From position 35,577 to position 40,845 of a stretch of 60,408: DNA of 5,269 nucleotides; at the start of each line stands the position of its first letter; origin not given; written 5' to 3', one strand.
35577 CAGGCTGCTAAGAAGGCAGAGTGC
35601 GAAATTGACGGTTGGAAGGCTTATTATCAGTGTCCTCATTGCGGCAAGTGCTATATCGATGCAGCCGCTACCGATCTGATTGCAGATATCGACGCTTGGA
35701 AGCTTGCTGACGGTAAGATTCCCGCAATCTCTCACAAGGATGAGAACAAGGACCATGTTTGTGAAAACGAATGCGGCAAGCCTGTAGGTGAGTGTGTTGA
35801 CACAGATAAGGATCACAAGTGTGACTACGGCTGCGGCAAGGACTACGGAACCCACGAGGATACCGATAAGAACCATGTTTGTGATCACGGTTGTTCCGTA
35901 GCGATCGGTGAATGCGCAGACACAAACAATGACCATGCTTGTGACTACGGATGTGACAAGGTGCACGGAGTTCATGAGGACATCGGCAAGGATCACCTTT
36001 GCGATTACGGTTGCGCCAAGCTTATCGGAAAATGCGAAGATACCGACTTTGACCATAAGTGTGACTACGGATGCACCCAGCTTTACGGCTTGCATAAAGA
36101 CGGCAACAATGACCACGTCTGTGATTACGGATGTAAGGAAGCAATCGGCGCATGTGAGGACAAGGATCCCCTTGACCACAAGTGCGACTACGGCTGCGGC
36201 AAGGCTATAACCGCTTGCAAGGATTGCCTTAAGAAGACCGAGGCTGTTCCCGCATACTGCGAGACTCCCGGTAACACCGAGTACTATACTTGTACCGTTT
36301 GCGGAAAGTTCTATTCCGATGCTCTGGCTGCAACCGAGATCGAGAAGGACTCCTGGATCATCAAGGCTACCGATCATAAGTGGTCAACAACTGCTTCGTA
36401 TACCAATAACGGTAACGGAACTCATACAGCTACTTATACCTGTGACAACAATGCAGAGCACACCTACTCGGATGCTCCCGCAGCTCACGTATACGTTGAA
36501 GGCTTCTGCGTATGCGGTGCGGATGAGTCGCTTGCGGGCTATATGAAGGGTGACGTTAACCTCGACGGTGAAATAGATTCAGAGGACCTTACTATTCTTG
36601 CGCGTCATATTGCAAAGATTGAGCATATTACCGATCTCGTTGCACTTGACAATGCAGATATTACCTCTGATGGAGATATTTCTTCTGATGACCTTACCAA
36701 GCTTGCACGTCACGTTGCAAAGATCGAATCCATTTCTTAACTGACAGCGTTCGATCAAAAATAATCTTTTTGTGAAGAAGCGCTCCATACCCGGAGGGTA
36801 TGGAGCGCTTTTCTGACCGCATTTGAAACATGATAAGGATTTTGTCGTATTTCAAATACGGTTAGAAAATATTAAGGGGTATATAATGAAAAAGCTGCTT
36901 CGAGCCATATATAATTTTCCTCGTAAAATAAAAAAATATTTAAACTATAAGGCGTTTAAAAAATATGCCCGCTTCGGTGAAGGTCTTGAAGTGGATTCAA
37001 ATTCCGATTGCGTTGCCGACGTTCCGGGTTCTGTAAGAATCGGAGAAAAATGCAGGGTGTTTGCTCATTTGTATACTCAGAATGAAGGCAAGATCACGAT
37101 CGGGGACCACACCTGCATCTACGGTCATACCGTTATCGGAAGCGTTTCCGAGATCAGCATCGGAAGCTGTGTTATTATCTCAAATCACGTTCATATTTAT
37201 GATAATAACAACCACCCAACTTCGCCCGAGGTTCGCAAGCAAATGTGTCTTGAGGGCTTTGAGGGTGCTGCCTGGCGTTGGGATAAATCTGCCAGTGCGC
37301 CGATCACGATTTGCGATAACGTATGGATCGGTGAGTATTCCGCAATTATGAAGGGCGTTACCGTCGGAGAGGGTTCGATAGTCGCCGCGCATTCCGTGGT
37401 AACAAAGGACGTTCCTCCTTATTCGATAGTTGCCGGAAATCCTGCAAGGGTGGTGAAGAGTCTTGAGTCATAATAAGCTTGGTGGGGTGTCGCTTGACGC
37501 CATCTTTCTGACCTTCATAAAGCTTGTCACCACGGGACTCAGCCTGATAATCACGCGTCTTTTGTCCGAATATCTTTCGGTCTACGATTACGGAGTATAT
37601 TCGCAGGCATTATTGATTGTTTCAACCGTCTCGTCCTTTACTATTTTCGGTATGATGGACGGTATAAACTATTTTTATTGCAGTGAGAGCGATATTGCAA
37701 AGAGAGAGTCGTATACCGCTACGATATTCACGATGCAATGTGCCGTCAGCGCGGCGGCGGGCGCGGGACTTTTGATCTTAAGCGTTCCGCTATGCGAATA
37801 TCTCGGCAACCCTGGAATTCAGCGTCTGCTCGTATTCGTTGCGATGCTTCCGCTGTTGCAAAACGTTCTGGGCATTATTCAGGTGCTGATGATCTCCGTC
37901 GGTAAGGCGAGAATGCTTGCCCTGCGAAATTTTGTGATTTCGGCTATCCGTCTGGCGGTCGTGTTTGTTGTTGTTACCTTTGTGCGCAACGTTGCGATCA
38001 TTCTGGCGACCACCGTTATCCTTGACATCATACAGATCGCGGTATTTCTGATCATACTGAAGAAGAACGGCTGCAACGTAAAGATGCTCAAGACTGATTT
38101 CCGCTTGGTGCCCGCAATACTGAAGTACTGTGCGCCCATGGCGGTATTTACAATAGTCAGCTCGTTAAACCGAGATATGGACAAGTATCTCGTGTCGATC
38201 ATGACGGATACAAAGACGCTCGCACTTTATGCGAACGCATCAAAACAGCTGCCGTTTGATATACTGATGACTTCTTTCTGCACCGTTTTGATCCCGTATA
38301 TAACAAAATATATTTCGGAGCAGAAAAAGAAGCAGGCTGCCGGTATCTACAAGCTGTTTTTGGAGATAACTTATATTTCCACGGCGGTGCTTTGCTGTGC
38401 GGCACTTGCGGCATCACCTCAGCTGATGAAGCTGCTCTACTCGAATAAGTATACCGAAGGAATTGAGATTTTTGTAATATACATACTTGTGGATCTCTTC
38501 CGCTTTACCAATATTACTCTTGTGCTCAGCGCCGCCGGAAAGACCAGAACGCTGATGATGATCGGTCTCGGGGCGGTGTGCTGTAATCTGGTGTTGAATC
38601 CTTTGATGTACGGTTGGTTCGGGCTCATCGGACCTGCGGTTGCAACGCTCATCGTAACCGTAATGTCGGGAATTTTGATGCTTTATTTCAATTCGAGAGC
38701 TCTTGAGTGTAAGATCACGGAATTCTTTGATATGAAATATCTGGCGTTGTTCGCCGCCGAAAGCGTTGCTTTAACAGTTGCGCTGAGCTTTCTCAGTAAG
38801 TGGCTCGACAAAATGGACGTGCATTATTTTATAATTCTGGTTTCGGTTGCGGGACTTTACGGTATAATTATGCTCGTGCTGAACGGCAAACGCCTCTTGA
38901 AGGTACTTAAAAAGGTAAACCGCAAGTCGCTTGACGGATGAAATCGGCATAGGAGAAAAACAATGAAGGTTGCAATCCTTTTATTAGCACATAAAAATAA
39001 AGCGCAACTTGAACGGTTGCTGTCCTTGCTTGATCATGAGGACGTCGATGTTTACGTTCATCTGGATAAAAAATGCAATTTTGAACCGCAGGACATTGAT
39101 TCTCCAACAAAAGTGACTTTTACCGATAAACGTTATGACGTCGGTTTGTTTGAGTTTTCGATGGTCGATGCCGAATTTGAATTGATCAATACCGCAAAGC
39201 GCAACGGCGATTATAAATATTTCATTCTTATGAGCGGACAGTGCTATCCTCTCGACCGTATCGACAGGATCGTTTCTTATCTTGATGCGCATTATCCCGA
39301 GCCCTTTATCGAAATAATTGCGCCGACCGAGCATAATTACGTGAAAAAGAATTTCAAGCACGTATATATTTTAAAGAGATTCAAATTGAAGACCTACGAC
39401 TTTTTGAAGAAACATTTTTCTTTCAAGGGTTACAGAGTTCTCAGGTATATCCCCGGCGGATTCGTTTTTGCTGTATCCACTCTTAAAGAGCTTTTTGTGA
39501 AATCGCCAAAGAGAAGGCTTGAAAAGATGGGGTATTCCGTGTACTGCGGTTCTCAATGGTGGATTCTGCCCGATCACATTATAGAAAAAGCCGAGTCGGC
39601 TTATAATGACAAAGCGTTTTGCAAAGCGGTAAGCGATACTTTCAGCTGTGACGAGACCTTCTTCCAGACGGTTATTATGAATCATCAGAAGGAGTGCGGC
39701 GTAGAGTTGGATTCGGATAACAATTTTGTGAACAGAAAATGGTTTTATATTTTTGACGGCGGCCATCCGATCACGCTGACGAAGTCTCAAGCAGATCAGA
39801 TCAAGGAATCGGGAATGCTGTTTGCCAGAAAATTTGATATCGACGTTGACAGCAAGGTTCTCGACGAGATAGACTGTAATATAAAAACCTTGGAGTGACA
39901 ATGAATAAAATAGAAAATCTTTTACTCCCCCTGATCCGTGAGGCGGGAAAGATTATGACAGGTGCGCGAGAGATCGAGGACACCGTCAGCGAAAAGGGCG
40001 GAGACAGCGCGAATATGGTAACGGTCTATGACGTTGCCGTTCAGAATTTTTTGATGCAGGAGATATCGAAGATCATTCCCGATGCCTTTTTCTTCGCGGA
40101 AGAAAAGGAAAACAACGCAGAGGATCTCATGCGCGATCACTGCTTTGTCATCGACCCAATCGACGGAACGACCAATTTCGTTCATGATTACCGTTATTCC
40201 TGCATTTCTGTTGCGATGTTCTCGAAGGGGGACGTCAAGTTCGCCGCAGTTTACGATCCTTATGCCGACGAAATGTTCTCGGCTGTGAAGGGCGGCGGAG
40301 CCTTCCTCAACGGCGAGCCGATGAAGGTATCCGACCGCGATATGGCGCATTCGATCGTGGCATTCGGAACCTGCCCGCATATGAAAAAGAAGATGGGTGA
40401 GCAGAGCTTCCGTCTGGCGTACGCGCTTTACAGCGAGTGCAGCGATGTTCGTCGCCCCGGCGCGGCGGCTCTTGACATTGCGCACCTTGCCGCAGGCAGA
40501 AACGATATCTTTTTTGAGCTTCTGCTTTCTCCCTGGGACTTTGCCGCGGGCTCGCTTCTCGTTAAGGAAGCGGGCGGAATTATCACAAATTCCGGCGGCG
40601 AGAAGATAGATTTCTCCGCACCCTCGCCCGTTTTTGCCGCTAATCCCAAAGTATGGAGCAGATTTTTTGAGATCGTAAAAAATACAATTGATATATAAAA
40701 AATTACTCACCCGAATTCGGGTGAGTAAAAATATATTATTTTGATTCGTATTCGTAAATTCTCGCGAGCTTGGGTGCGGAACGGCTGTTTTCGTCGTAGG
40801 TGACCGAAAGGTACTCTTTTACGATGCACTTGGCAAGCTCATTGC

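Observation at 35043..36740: Cohesin-like plus dockerin adaptor carrying a novel-looking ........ 20-aa repeat stalk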

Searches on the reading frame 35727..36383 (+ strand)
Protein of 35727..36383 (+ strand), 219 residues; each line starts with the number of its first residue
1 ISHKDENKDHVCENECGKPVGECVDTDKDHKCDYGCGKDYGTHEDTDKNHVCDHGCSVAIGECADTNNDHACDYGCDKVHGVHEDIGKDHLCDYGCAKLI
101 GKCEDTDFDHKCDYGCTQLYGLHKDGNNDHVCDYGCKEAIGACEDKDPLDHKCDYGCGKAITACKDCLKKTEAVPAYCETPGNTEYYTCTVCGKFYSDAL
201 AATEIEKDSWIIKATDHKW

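Call 8: search_solved_structures(query=window:35727-36383:+, max_evalue=10, show_alignments=3)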
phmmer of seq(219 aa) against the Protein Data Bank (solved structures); distinct sequences matched with E-value up to 10: 3.
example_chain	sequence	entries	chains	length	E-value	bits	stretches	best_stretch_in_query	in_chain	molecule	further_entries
9qa6_A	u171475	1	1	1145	0.0038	20.1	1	173-214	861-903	IgA protease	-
9t6n_C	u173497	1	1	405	1.1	12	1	73-117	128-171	Germinal-center associated nuclear protein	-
8r7j_A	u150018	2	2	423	1.2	12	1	73-117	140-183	Germinal-center associated nuclear protein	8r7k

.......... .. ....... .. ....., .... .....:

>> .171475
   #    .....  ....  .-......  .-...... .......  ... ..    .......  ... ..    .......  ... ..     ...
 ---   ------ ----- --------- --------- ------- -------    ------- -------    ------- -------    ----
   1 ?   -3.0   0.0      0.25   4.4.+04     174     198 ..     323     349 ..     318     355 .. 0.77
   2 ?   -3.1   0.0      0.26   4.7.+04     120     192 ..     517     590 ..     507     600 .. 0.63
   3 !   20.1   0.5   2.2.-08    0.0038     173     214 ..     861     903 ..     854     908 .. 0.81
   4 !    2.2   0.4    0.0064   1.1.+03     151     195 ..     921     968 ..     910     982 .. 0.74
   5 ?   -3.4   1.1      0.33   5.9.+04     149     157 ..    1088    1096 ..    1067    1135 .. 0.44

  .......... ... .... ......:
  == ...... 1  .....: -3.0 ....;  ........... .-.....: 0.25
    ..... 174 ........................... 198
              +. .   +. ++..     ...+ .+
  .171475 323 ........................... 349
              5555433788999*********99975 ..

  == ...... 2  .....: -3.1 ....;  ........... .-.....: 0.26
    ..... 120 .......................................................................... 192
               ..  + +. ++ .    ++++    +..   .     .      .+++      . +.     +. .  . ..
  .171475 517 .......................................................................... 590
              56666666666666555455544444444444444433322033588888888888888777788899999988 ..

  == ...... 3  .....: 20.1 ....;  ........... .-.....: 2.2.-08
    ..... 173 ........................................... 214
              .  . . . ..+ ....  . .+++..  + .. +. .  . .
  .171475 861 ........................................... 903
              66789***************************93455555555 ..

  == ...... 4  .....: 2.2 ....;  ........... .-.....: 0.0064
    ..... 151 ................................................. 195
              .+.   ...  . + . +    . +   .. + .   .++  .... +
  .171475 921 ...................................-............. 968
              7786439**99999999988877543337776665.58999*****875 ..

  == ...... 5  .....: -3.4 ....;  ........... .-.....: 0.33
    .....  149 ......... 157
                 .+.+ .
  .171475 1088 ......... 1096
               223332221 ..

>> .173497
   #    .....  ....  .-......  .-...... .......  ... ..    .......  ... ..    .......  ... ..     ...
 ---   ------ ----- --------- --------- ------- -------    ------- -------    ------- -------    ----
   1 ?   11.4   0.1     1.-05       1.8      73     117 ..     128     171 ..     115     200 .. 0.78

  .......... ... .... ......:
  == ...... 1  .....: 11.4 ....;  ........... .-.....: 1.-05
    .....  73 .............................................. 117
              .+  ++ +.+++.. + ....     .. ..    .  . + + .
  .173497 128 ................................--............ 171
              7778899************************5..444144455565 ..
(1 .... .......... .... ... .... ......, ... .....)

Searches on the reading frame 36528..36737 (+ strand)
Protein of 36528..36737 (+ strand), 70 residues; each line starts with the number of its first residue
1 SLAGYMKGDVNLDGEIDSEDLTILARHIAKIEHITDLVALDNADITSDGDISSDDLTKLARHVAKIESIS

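Call 52: search_solved_structures(query=window:36528-36737:+, max_evalue=1, show_alignments=2)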
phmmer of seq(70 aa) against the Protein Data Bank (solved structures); distinct sequences matched with E-value up to 1: 38.
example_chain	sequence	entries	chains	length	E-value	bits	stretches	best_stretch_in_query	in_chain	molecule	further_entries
4fl4_A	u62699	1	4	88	1.3e-09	41.3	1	4-66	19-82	Glycoside hydrolase family 9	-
4cj0_A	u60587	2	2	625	9.7e-08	35.5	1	6-66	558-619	ENDOGLUCANASE D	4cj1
1clc_A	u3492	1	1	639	9.9e-08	35.4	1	6-66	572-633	ENDOGLUCANASE CELD; EC: 3.2.1.4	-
1ohz_B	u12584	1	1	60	8.2e-07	32.5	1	8-66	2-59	ENDO-1,4-BETA-XYLANASE Y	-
2ccl_B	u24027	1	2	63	1.7e-06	31.5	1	6-66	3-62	ENDO-1,4-BETA-XYLANASE Y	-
1daq_A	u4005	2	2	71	2.4e-06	31.1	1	6-65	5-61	ENDOGLUCANASE SS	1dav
2mte_A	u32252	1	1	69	2.8e-06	30.9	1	6-65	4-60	Cellulose 1,4-beta-cellobiosidase (reducing end) CelS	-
2y3n_B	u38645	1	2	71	8.6e-06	29.3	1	6-68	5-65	CELLULOSOMAL FAMILY-48 PROCESSIVE GLYCOSIDE HYDROLASE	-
2vn6_B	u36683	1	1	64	0.00014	25.6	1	7-62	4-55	ENDOGLUCANASE A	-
2vn5_B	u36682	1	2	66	0.00016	25.3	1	5-29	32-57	ENDOGLUCANASE A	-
9qfa_A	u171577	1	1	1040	0.00033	24.4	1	7-67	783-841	Ruminococcus bromii Amy12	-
8x39_A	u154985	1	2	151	0.00055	23.7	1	8-61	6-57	Serine protease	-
8x3a_A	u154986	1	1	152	0.00057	23.6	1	8-61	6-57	Serine protease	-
8zvk_A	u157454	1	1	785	0.0018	22.1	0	4-31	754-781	AaBgIC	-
5lxv_B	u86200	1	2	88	0.002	21.9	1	6-63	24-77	Carbohydrate-binding protein WP_009985128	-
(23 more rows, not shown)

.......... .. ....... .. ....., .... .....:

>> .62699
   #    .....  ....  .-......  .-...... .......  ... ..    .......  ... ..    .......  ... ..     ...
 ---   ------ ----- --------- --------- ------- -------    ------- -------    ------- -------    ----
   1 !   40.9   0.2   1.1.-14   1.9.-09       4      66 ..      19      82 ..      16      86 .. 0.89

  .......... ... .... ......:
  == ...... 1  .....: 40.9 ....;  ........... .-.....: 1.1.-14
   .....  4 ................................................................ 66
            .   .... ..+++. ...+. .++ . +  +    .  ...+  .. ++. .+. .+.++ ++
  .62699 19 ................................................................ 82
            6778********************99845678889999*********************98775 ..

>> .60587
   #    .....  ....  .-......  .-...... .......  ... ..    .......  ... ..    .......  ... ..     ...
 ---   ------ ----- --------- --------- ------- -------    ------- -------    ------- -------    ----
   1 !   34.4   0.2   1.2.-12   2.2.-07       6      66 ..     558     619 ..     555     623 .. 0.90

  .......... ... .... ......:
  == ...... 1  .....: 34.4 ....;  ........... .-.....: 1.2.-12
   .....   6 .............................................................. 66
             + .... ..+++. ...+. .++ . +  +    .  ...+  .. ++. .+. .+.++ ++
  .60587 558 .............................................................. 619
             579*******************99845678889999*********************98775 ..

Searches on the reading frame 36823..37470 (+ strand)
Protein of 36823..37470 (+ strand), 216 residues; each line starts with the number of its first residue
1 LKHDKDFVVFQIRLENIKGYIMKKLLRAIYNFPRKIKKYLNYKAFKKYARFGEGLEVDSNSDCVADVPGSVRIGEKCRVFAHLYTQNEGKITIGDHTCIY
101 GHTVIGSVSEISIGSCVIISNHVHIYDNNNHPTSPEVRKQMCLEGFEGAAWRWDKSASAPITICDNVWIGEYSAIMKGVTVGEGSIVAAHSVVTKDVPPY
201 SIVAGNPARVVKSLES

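Call 3: search_protein_families(library=pfam, proteins=[window:36823-37470:+], max_evalue=0.1)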
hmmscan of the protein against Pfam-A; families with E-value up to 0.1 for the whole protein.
window:36823-37470:+ (216 aa): 3 families
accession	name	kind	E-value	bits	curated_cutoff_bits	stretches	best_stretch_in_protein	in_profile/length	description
PF00132.30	Hexapep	-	3.4e-12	46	27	1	161-195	2-36/36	Bacterial transferase hexapeptide (six repeats)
PF14602.12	Hexapep_2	-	0.0005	20.2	27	1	160-195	1-34/34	Hexapeptide repeat of succinyl-transferase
PF13720.11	Acetyltransf_11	-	0.094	13.6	24.5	0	196-211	1-16/82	Udp N-acetylglucosamine O-acyltransferase; Domain 2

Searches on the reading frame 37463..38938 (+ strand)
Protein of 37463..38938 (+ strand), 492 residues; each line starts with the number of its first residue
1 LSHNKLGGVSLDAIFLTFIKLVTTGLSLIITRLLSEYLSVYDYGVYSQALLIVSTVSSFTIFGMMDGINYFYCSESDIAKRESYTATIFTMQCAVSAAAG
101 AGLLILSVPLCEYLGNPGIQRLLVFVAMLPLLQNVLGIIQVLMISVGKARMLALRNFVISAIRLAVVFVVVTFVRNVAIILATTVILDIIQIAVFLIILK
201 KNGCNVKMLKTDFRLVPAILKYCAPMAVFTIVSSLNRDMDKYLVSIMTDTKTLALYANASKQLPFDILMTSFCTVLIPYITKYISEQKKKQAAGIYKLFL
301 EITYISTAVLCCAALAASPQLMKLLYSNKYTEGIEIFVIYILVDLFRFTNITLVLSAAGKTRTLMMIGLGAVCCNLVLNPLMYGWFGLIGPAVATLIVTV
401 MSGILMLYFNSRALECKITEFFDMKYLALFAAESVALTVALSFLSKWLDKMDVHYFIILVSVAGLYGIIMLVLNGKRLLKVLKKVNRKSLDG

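Call 33: search_protein_families(library=pfam, proteins=[window:37463-38938:+], max_evalue=0.001)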
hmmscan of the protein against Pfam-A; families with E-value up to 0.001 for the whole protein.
window:37463-38938:+ (492 aa): 3 families
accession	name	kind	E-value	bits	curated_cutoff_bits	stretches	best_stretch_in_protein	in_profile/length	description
PF13440.11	Polysacc_synt_3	-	6e-18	65.5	23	1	37-332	5-290/293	Polysaccharide biosynthesis protein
PF01943.22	Polysacc_synt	-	2.6e-11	43.9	28.2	1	13-283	5-273/274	Polysaccharide biosynthesis protein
PF03023.19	MurJ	-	3.4e-11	42.9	27.4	1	159-458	139-447/451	Lipid II flippase MurJ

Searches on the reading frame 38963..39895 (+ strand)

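Call 33: search_protein_families(library=pfam, proteins=[window:38963-39895:+], max_evalue=0.001)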
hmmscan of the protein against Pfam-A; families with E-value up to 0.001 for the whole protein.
window:38963-39895:+ (311 aa): 1 family
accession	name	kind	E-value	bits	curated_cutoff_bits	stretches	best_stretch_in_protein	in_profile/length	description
PF02485.27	Branch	-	7.7e-15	55.6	23.4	1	4-243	2-211/250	Core-2/I-Branching enzyme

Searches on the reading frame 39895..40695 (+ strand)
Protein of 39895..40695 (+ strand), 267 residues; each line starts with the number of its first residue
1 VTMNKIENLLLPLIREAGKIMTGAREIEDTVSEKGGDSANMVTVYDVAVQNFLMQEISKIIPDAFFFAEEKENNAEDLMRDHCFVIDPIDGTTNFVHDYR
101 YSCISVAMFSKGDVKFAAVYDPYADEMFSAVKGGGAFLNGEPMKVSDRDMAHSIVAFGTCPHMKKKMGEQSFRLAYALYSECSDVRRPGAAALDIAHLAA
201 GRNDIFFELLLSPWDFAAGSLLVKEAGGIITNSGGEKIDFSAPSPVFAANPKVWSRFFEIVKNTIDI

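Call 33: search_protein_families(library=pfam, proteins=[window:39895-40695:+], max_evalue=0.001)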
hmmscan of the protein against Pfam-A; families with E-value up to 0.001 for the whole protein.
window:39895-40695:+ (267 aa): 1 family
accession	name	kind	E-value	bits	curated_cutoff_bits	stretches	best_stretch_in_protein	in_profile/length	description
PF00459.30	Inositol_P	-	1.1e-56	192.8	27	1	7-252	6-257/271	Inositol monophosphatase family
